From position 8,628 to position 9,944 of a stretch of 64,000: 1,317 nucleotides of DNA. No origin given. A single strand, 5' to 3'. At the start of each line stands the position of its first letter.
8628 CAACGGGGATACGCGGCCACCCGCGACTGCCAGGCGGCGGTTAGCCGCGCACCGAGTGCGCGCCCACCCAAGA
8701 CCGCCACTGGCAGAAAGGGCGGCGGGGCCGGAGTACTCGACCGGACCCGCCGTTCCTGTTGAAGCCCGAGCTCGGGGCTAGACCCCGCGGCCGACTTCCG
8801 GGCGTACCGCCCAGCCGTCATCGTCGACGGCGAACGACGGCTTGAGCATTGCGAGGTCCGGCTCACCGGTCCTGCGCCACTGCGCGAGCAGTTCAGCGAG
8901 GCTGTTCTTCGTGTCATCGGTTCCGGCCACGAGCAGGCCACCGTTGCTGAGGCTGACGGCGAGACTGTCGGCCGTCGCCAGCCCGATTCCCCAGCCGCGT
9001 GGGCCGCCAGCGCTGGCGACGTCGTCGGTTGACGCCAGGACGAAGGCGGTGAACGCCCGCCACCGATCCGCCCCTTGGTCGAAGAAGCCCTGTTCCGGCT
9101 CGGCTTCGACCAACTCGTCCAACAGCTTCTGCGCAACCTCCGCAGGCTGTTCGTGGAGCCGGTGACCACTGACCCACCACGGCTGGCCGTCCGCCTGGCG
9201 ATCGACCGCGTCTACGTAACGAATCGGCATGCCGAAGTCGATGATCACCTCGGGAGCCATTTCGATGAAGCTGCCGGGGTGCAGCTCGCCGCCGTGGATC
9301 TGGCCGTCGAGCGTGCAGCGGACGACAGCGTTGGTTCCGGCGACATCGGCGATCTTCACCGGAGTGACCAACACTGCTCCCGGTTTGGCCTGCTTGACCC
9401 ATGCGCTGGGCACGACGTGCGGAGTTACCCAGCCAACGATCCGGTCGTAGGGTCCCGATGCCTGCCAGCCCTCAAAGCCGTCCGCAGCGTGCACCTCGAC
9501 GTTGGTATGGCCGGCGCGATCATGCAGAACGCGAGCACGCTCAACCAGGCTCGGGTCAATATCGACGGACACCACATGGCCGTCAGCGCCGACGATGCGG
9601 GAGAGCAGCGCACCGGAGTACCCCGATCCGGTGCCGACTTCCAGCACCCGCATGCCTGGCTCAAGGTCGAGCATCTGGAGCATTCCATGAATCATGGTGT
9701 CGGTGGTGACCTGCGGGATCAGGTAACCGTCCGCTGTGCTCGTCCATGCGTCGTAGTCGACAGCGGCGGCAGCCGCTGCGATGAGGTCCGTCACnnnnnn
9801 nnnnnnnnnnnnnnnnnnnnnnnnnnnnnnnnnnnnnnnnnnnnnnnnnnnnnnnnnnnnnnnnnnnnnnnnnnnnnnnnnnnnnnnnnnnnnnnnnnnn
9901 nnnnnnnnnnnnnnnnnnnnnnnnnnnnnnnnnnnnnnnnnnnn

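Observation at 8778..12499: Translationally coupled lasso-peptide operon (A-C-B1-B2) ending in a PIMT-type O-methyltransferase, in a lower-GC patch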

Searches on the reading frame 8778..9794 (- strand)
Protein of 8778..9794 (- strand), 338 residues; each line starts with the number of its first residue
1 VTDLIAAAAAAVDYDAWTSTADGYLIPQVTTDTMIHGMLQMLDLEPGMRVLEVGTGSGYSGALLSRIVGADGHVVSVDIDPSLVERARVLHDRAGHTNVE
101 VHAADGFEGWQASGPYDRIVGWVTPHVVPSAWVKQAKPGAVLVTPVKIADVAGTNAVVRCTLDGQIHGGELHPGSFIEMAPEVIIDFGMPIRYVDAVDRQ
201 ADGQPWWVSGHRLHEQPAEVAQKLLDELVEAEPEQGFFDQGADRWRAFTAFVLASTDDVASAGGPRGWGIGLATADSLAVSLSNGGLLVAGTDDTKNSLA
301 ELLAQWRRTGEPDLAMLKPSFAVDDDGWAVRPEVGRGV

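Call 4: search_protein_families(library=pfam, proteins=[window:8778-9794:-], max_evalue=0.01)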
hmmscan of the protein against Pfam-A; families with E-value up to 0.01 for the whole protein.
window:8778-9794:- (338 aa): 15 families
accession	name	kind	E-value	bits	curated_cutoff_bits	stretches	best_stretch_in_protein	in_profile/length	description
PF01135.25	PCMT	-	9.7e-33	114.1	20.3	1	32-150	59-176/210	Protein-L-isoaspartate(D-aspartate) O-methyltransferase (PCMT)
PF13847.12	Methyltransf_31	-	1.4e-10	41.5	27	1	45-108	2-65/145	Methyltransferase domain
PF13649.12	Methyltransf_25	-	3.3e-09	37.7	27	1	50-130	1-79/97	Methyltransferase domain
PF13489.12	Methyltransf_23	-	1.5e-06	28.5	27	1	37-123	12-89/164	Methyltransferase domain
PF08704.16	GCD14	-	4.2e-06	27.1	26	1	33-89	27-83/247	tRNA methyltransferase complex GCD14 subunit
PF00398.26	RrnaAD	-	3.6e-05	23.4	24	1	33-106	17-85/263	Ribosomal RNA adenine dimethylase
PF01596.23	Methyltransf_3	-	5.8e-05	22.9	22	1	38-105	35-104/204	O-methyltransferase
PF02353.26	CMAS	-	0.00043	20.1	27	1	37-121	53-133/273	Mycolic acid cyclopropane synthetase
PF08242.18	Methyltransf_12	-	0.0011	20.1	30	1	51-121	1-71/98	Methyltransferase domain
PF01269.23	Fibrillarin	-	0.0014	18.2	27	1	34-83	59-108/227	Fibrillarin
PF05175.20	MTS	-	0.0015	18.6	23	1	38-120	23-103/170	Methyltransferase small domain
PF01209.24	Ubie_methyltran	-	0.0017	18.1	20.1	1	45-108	46-109/233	ubiE/COQ5 methyltransferase family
PF08241.18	Methyltransf_11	-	0.0021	19.1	21.2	1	51-107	1-52/95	Methyltransferase domain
PF13679.12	Methyltransf_32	-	0.0026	18.2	27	1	35-99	13-82/143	Methyltransferase domain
PF13578.12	Methyltransf_24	-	0.008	17.5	26.3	0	51-106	1-57/105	Methyltransferase domain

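Call 6: search_protein_families(library=ncbifam, proteins=[window:8778-9794:-], max_evalue=0.01)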
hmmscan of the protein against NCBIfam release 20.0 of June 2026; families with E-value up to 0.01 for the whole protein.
window:8778-9794:- (338 aa): 30 families (the best 25 are shown)
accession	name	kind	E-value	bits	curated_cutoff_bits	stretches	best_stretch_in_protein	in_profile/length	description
TIGR04188.1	methyltr_grsp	subfamily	5.9e-36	124.6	380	1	29-187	90-247/363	ATP-grasp peptide maturase system methyltransferase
TIGR04364.1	methyltran_FxLD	equivalog_domain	1.2e-33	116.8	320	1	21-151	57-186/394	methyltransferase, FxLD system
NF001453.0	PRK00312.1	equivalog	1.6e-33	116.1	188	1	33-177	67-207/217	protein-L-isoaspartate(D-aspartate) O-methyltransferase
TIGR00080.1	pimt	equivalog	1.5e-29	103.3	159.05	1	29-148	60-179/216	protein-L-isoaspartate O-methyltransferase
NF010549.0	PRK13942.1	equivalog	6.4e-29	101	282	1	31-147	62-178/215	protein-L-isoaspartate O-methyltransferase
NF010550.0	PRK13943.1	equivalog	7.8e-24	84.4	359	1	38-177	72-211/322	protein-L-isoaspartate O-methyltransferase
NF047649.1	MTase_UXPK_star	exception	4.5e-09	35.7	460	1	43-105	74-136/283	methyltransferase/UXPK-star double selenoprotein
TIGR03534.1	RF_mod_PrmC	equivalog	5e-09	36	199.1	1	23-120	65-161/253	peptide chain release factor N(5)-glutamine methyltransferase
NF008823.0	PRK11873.1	subfamily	5e-09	36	263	1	41-102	72-133/272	arsenite methyltransferase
NF011530.0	PRK14968.1-4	equivalog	3.8e-08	32.9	243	1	40-120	33-104/202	putative methyltransferase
NF041537.1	ArsM_AhpD_UU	exception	1.7e-07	30.4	510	1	44-105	74-135/345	arsenite methyltransferase/AhpD domain selenoprotein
NF041536.1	ArsM_DUF2284_UU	exception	2.7e-07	29.3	575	1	43-121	73-151/459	arsenite methyltransferase/DUF2284 domain selenoprotein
NF011527.0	PRK14968.1-1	equivalog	2.9e-06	27.1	242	1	41-108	29-87/192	putative methyltransferase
NF040538.1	methyl_ArsM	equivalog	3.9e-06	26.3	500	1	47-89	62-104/356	arsinothricin biosynthesis methyltransferase ArsM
NF043040.1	corrin_prot_MT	hypoth_equivalog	6.8e-06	25.7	180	1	45-105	40-98/216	corrinoid protein-associated methyltransferase CpaM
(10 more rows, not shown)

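Call 13: find_homologous_proteins(query=window:8778-9794:-, max_evalue=1e-10)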
Query window:8778-9794:- (338 aa): 280 proteins with E <= 1e-10 among 7753 candidates; the best 120 are listed.
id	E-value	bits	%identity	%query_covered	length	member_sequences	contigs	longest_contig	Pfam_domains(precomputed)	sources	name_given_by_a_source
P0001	3.7e-223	758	100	100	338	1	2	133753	PF13847.13,PF13489.13,PF13649.13,PF08704.17,PF01135.26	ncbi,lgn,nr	ncbi:MAG: methyltransferase domain-containing protein [Actinobacteria bacterium]|nr:methyltransferas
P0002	1.9e-162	559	74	100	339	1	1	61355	PF13847.13,PF13489.13,PF13649.13,PF08704.17,PF01135.26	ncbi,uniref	ncbi:protein-L-isoaspartate O-methyltransferase family protein [Actinokineospora sp.]|uniref:protein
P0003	2.3e-158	545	72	99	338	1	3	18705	PF13847.13,PF13649.13,PF08704.17,PF01135.26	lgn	-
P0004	8.9e-155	533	67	99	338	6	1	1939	PF13847.13,PF13649.13,PF01596.24,PF08704.17,PF01135.26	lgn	-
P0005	2.1e-154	532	68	99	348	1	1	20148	PF13847.13,PF13649.13,PF08704.17,PF01135.26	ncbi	-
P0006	3.1e-154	531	67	99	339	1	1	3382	PF13847.13,PF13649.13,PF08704.17,PF01135.26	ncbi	ncbi:MAG: protein-L-isoaspartate O-methyltransferase family protein [Pseudonocardiaceae bacterium]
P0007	4.2e-152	525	68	98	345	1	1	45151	PF13847.13,PF13649.13,PF01135.26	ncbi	-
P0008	1.3e-151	523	67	99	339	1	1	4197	PF13847.13,PF13649.13,PF01135.26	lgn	-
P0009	4.1e-151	521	67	99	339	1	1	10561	PF13847.13,PF00398.27,PF13649.13,PF01596.24,PF01135.26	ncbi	ncbi:MAG: protein-L-isoaspartate O-methyltransferase family protein [Sciscionella sp.]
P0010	3.1e-148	512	66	99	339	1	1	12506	PF13847.13,PF13649.13,PF01135.26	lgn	-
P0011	8.3e-148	510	65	99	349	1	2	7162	PF13847.13,PF13649.13,PF01135.26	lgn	-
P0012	2.2e-147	509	65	99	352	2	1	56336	PF13847.13,PF13649.13,PF08704.17,PF01135.26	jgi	-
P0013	3.2e-147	508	64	99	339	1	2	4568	PF13847.13,PF13649.13,PF08704.17,PF01135.26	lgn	-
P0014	5.2e-147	508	65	99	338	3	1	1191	PF13847.13,PF13649.13,PF08704.17,PF01135.26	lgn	-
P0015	6.9e-144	497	64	99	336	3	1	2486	PF13847.13,PF13649.13,PF01135.26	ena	-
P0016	6.4e-143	494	64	99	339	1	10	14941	PF13847.13,PF13649.13,PF01135.26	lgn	-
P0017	3.9e-142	492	65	99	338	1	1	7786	PF13847.13,PF13649.13,PF08704.17,PF01135.26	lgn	-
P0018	1.1e-141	490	63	100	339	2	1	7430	PF13847.13,PF13649.13,PF01135.26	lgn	-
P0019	4.1e-141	488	65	99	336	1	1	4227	PF13847.13,PF13649.13,PF01135.26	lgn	-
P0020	2.5e-140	486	64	99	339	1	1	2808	PF13847.13,PF13649.13,PF01135.26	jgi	jgi:protein-L-isoaspartate(D-aspartate) O-methyltransferase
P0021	4.6e-130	452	66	87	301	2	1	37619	PF13847.13,PF13649.13,PF01135.26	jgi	jgi:protein-L-isoaspartate(D-aspartate) O-methyltransferase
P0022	2.0e-128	447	60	98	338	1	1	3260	PF01135.26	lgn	-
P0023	2.5e-124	433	58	99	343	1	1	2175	PF13847.13,PF13649.13,PF08704.17,PF01135.26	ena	-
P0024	4.4e-124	432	60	99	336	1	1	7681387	PF13847.13,PF13649.13,PF01135.26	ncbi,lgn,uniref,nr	ncbi:protein-L-isoaspartate(D-aspartate) O-methyltransferase [Actinokineospora baliensis]|uniref:met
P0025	2.6e-123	430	57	99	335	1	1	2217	PF13847.13,PF13649.13,PF01135.26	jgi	jgi:protein-L-isoaspartate(D-aspartate) O-methyltransferase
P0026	3.1e-120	420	57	99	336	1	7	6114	PF13847.13,PF00398.27,PF13649.13,PF01135.26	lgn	-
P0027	3.9e-120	419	58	96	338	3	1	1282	PF13847.13,PF13649.13,PF01596.24,PF08704.17,PF01135.26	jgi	jgi:protein-L-isoaspartate(D-aspartate) O-methyltransferase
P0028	3.3e-119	416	56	95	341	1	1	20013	PF13847.13,PF13649.13,PF01135.26,PF01209.25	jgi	jgi:protein-L-isoaspartate(D-aspartate) O-methyltransferase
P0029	5.3e-119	416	55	99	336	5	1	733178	PF13847.13,PF13649.13,PF01596.24,PF08704.17,PF01135.26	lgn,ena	-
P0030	8.0e-119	415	54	95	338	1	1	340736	PF13847.13,PF13649.13,PF08704.17,PF01135.26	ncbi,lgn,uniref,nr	ncbi:protein-L-isoaspartate(D-aspartate) O-methyltransferase [Lentzea atacamensis]|uniref:Protein-L-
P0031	8.4e-119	415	57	98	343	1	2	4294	PF13847.13,PF13649.13,PF08704.17,PF01135.26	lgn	-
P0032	2.9e-118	413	58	98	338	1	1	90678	PF13847.13,PF13649.13,PF08704.17,PF01135.26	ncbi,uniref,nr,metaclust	ncbi:protein-L-isoaspartate O-methyltransferase family protein [Lentzea aerocolonigenes]|uniref:prot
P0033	2.5e-117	410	56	99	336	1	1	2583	PF13847.13,PF00398.27,PF13649.13,PF01596.24,PF08704.17,PF01135.26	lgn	-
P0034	7.7e-117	409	56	98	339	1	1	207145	PF13847.13,PF13489.13,PF02353.27,PF05175.21,PF13649.13,PF01596.24,PF08704.17,PF01135.26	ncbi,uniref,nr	ncbi:methyltransferase domain-containing protein [Lentzea sp. BCCO 10_0798]|uniref:Protein-L-isoaspa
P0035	4.2e-115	403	55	98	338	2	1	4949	PF13847.13,PF13649.13,PF01596.24,PF01135.26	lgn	-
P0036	1.1e-114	401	56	98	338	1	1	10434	PF13847.13,PF13649.13,PF08704.17,PF01135.26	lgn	-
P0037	3.5e-113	397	56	98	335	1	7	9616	PF13847.13,PF13649.13,PF01596.24,PF01135.26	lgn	-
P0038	4.3e-113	396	55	98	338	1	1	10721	PF13847.13,PF00398.27,PF13649.13,PF01135.26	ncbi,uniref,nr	ncbi:methyltransferase domain-containing protein [Amycolatopsis rhizosphaerae]|uniref:Protein-L-isoa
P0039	1.4e-111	391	55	94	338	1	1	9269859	PF13847.13,PF13649.13,PF01135.26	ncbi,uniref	ncbi:protein-L-isoaspartate O-methyltransferase family protein [Actinosynnema sp. CS-041913]|uniref:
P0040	2.5e-110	387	61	81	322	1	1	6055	PF01135.26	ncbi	ncbi:MAG: protein-L-isoaspartate O-methyltransferase family protein, partial [Pseudonocardiaceae bac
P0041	1.0e-109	385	56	99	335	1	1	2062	PF13847.13,PF13649.13,PF01596.24,PF01135.26,PF08242.19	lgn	-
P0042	4.1e-107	377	59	88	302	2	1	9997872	PF13847.13,PF13649.13,PF01135.26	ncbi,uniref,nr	ncbi:hypothetical protein BBK82_10615 [Lentzea guizhouensis]|uniref:Protein-L-isoaspartate O-methylt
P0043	4.4e-104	367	52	98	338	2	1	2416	PF13847.13,PF00398.27,PF13649.13,PF01596.24,PF08704.17,PF01135.26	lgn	-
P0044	8.0e-103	362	52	99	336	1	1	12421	PF13847.13,PF13649.13,PF01596.24,PF08704.17,PF01135.26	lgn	-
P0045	4.4e-102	360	53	99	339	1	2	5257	PF13847.13,PF13649.13,PF08704.17,PF01135.26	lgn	-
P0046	9.1e-102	359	89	54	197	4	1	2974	PF13847.13,PF13489.13,PF13649.13,PF08704.17,PF01135.26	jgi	-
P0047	1.7e-98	348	52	98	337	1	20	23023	PF13847.13,PF13649.13,PF01596.24,PF08704.17,PF01135.26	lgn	-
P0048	3.7e-98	347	50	99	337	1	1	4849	PF13847.13,PF00398.27,PF13489.13,PF13649.13,PF01596.24,PF08704.17,PF01135.26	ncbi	ncbi:MAG: protein-L-isoaspartate O-methyltransferase family protein [Haloechinothrix sp.]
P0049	2.2e-96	341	49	99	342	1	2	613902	PF13847.13,PF13649.13,PF01135.26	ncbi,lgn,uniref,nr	ncbi:methyltransferase domain-containing protein [Kribbella solani]|uniref:methyltransferase domain-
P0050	3.3e-94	334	50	96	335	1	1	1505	PF13847.13,PF13489.13,PF13649.13,PF01596.24,PF01135.26,PF08242.19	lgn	-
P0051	2.2e-93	331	49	99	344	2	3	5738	PF13847.13,PF13649.13,PF01135.26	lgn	-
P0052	8.4e-92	326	48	96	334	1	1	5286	PF13847.13,PF13489.13,PF13649.13,PF01596.24,PF08704.17,PF01135.26,PF08242.19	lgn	-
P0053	4.1e-90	321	47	99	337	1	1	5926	PF13847.13,PF00398.27,PF13489.13,PF13649.13,PF08704.17,PF01135.26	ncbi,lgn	-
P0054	3.5e-88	314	48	98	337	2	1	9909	PF13847.13,PF13489.13,PF13649.13,PF01135.26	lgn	-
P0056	3.7e-82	295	49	94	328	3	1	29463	PF13847.13,PF13649.13,PF08704.17,PF01135.26,PF08242.19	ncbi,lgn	ncbi:MAG: protein-L-isoaspartate O-methyltransferase family protein [Pseudonocardiaceae bacterium]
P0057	8.4e-78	280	47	94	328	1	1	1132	PF13847.13,PF13649.13,PF08704.17,PF01135.26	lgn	-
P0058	2.5e-75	272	62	56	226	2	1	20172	PF13847.13,PF13649.13,PF01135.26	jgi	jgi:protein-L-isoaspartate(D-aspartate) O-methyltransferase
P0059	2.8e-75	272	44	97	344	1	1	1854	PF13847.13,PF13649.13,PF01135.26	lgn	-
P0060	1.8e-74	269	45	99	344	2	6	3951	PF13847.13,PF13489.13,PF13649.13,PF08704.17,PF01135.26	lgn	-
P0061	7.9e-74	267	43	98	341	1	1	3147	PF13847.13,PF13489.13,PF13649.13,PF01135.26,PF08242.19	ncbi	ncbi:MAG: protein-L-isoaspartate O-methyltransferase family protein [Pseudonocardiaceae bacterium]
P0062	2.1e-73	266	44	97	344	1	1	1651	PF13847.13,PF13649.13,PF01135.26,PF08242.19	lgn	-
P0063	1.6e-72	263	43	97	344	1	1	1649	PF13847.13,PF13489.13,PF01269.24,PF13649.13,PF01135.26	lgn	-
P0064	2.1e-72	262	45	97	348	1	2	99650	PF13847.13,PF13649.13,PF08704.17,PF01135.26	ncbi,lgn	ncbi:MAG: protein-L-isoaspartate O-methyltransferase family protein [Pseudonocardiaceae bacterium]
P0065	4.8e-72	261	43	97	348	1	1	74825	PF13847.13,PF13649.13,PF01135.26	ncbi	-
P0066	4.4e-70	255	42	97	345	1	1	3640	PF13847.13,PF00398.27,PF13489.13,PF13649.13,PF08704.17,PF01135.26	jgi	-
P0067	8.2e-67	244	45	85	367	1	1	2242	PF13847.13,PF00398.27,PF13489.13,PF13649.13,PF08704.17,PF01135.26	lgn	-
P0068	2.2e-64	236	41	98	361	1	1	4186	PF13847.13,PF13489.13,PF13649.13,PF01135.26,PF08241.19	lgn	-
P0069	2.7e-63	232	41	99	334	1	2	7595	PF13847.13,PF13649.13,PF01135.26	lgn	-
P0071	2.3e-62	229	40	94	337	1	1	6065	PF13847.13,PF00398.27,PF13649.13,PF08704.17,PF01135.26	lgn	-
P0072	9.0e-59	218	42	91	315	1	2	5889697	PF13847.13,PF13649.13,PF01135.26,PF01209.25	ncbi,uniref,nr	ncbi:protein-L-isoaspartate O-methyltransferase family protein [Saccharopolyspora phatthalungensis]|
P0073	1.1e-57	214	66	41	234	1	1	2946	PF13847.13,PF13649.13,PF08704.17,PF01135.26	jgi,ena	jgi:methylase of polypeptide subunit release factors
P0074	7.0e-56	208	56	53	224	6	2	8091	PF13847.13,PF13649.13,PF01596.24,PF01135.26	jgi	jgi:protein-L-isoaspartate(D-aspartate) O-methyltransferase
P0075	9.6e-56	208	40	99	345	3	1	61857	PF13847.13,PF13649.13,PF01135.26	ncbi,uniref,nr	ncbi:protein-L-isoaspartate O-methyltransferase family protein [Nocardiopsis lucentensis]|uniref:pro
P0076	2.9e-54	203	39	98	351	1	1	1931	PF13847.13,PF13649.13,PF01135.26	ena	-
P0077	3.2e-54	203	53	55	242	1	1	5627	PF13847.13,PF13649.13,PF01135.26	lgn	-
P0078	4.9e-52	195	53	56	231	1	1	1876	PF13847.13,PF13649.13,PF01135.26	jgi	jgi:protein-L-isoaspartate(D-aspartate) O-methyltransferase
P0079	2.9e-50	190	38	91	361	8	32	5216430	PF13847.13,PF13649.13,PF01135.26,PF01209.25,PF08241.19,PF08242.19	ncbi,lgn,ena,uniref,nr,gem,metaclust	ncbi:protein-L-isoaspartate(D-aspartate) O-methyltransferase [Thermopolyspora flexuosa]|uniref:Prote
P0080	2.8e-48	183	56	46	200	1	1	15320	PF13847.13,PF13649.13,PF01596.24,PF01135.26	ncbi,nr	ncbi:MAG TPA: methyltransferase domain-containing protein, partial [Candidatus Dormibacteraeota bact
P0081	7.5e-48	182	38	96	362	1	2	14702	PF13649.13,PF08704.17,PF01135.26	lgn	-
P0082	4.9e-47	179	37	98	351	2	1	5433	PF13847.13,PF13649.13,PF01135.26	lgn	-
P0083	5.6e-46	176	38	98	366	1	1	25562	PF13649.13,PF01135.26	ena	-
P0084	9.2e-44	168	34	99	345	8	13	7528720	PF13847.13,PF00398.27,PF13649.13,PF01135.26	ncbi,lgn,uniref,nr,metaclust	ncbi:protein-L-isoaspartate O-methyltransferase [Chlorogloeopsis fritschii PCC 9212]|uniref:Protein-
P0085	1.6e-43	167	33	97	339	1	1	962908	PF13847.13,PF13649.13,PF08704.17,PF01135.26,PF01209.25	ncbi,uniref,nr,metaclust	ncbi:protein-L-isoaspartate O-methyltransferase family protein [Streptomyces specialis]|uniref:prote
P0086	3.6e-42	163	34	98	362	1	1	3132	PF13847.13,PF13649.13,PF08704.17,PF01135.26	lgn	-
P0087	4.8e-42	163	34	99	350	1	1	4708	PF13847.13,PF01135.26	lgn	-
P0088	9.6e-41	158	33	96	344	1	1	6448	PF13847.13,PF13649.13,PF01135.26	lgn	-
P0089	1.6e-38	151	34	97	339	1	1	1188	PF13847.13,PF13649.13,PF01135.26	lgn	-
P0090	3.3e-38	150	36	89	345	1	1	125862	PF13847.13,PF13649.13,PF01135.26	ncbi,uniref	ncbi:methyltransferase domain-containing protein [Streptomyces sp. NPDC003077]|uniref:protein-L-isoa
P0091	1.3e-37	148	35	98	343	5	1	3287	PF13847.13,PF13649.13,PF01596.24,PF08704.17,PF01135.26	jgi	jgi:protein-L-isoaspartate(D-aspartate) O-methyltransferase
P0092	5.3e-37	146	35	97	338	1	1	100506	PF13649.13,PF01135.26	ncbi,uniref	ncbi:protein-L-isoaspartate O-methyltransferase family protein [Streptomyces mangrovi]|uniref:protei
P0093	7.6e-37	145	34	90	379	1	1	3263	PF13847.13,PF13649.13,PF01135.26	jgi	jgi:protein-L-isoaspartate(D-aspartate) O-methyltransferase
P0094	1.1e-36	145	34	96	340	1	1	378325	PF13847.13,PF13649.13,PF01135.26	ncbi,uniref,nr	ncbi:protein-L-isoaspartate O-methyltransferase family protein [Streptomyces sp. WZ-12]|uniref:prote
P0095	4.6e-36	143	34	98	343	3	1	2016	PF13847.13,PF13649.13,PF08704.17,PF01135.26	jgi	jgi:protein-L-isoaspartate(D-aspartate) O-methyltransferase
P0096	1.2e-35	142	33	90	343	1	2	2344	PF01135.26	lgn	-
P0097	5.1e-35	139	35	80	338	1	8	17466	PF13847.13,PF01135.26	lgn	-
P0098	8.3e-35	139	48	44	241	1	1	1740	PF13847.13,PF13489.13,PF13649.13,PF08704.17,PF01135.26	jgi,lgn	-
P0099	5.3e-34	136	34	85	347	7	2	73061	PF13847.13,PF13649.13,PF01135.26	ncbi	-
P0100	9.7e-34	135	36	98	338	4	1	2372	PF01135.26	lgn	-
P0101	1.2e-32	132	32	89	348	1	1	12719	PF01135.26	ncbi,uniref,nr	ncbi:protein-L-isoaspartate O-methyltransferase family protein [Streptomyces alkaliphilus]|uniref:pr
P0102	1.8e-32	131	47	43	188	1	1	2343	PF13847.13,PF13649.13,PF01135.26,PF01209.25,PF08241.19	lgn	-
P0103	1.8e-32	131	33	86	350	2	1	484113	PF13847.13,PF13649.13,PF01135.26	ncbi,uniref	ncbi:methyltransferase domain-containing protein [Streptomyces sparsogenes]|uniref:protein-L-isoaspa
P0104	9.2e-32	129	34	97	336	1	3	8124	PF01135.26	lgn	-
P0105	5.3e-31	126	34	92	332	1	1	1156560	PF13847.13,PF13489.13,PF13649.13,PF08704.17,PF01135.26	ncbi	ncbi:hypothetical protein GCM10028784_25790 [Myceligenerans cantabricum]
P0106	2.8e-30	124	34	88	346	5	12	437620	PF01135.26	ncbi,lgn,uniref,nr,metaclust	ncbi:protein-L-isoaspartate O-methyltransferase family protein [Streptomyces sp. NRRL F-5053]|uniref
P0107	3.0e-29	120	33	97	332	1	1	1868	PF13847.13,PF13649.13,PF08704.17,PF01135.26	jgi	jgi:protein-L-isoaspartate(D-aspartate) O-methyltransferase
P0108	2.5e-27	114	42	51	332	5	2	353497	PF13847.13,PF13649.13,PF08704.17,PF01135.26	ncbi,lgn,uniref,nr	ncbi:protein-L-isoaspartate O-methyltransferase [Promicromonospora thailandica]|uniref:Protein-L-iso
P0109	1.1e-26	112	33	88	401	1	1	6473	PF13847.13,PF13649.13,PF01135.26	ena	-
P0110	4.2e-26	110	54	34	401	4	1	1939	PF13847.13,PF13649.13,PF01135.26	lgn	-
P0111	4.9e-26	110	52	37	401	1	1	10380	PF13847.13,PF13649.13,PF08704.17,PF01135.26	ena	-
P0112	5.9e-26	110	44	44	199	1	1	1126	PF13847.13,PF13649.13,PF01135.26,PF01209.25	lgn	-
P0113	1.7e-25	108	53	34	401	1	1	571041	PF13847.13,PF13649.13,PF01135.26,PF01209.25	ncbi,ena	-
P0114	3.2e-25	107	45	43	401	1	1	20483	PF13847.13,PF13649.13,PF01135.26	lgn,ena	-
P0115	5.7e-25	106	32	85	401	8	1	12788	PF13847.13,PF13649.13,PF01135.26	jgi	-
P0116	6.6e-25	106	41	53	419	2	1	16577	PF13847.13,PF13649.13,PF01135.26,PF01209.25,PF08241.19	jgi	jgi:protein-L-isoaspartate(D-aspartate) O-methyltransferase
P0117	7.2e-25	106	51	34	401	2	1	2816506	PF13847.13,PF13649.13,PF01135.26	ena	-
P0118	1.0e-24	106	50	36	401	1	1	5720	PF13847.13,PF13649.13,PF01135.26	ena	-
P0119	1.1e-24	105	41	49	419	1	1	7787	PF13847.13,PF13649.13,PF01135.26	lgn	-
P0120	1.7e-24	105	44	43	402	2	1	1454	PF13847.13,PF13649.13,PF01135.26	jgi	jgi:protein-L-isoaspartate(D-aspartate) O-methyltransferase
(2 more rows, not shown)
